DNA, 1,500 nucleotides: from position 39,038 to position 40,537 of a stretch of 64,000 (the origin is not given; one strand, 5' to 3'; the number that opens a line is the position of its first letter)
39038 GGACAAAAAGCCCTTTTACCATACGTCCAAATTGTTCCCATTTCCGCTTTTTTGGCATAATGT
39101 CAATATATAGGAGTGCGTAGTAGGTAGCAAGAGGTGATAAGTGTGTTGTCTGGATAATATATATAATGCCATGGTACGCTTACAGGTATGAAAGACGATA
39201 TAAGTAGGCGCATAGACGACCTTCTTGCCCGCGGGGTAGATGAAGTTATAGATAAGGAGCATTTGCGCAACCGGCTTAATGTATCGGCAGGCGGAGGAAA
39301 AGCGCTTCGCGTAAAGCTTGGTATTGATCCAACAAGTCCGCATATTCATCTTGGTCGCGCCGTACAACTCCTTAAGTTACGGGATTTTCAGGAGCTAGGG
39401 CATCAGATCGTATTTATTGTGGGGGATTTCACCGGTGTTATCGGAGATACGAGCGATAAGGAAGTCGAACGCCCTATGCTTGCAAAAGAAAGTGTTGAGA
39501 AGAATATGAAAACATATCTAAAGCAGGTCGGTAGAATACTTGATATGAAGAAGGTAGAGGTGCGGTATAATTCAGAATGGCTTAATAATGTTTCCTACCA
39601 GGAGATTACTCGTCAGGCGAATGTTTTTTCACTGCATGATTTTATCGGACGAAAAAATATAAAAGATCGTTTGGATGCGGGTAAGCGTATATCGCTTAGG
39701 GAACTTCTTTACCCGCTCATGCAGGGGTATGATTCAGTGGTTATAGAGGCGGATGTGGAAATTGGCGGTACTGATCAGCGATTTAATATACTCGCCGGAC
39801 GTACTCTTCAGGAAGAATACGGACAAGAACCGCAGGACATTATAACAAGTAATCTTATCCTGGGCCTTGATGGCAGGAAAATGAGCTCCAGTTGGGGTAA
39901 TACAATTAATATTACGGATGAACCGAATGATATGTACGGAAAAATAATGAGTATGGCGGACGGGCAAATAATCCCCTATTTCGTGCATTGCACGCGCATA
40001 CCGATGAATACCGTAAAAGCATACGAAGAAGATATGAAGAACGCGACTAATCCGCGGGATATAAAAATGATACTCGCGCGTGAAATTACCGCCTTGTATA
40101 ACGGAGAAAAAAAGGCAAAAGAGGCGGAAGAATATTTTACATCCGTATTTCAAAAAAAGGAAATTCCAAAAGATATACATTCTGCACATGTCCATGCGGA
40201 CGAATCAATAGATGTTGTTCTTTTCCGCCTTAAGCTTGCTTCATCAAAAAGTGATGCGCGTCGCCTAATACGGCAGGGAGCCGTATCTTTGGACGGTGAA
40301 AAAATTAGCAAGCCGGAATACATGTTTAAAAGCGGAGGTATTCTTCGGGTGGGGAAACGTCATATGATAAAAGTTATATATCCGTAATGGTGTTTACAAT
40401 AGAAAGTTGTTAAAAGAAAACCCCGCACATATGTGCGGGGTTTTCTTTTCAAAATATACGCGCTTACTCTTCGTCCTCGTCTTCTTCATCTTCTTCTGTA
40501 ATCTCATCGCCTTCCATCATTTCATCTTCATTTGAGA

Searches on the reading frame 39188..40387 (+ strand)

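Call 83: search_protein_families(library=pfam, proteins=[window:39188-40387:+], max_evalue=0.00001)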
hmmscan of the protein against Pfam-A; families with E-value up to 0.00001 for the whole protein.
window:39188-40387:+ (399 aa): 3 families
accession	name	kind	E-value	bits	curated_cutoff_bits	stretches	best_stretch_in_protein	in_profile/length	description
PF00579.31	tRNA-synt_1b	-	2.7e-71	240.7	21.1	1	38-322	4-292/292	tRNA synthetases class I (W and Y)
PF01479.30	S4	-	2.1e-12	47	22.8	1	341-383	3-45/48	S4 domain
PF22421.1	SYY_C-terminal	-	4e-07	30.3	27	1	327-382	6-62/83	Tyrosine--tRNA ligase SYY-like C-terminal domain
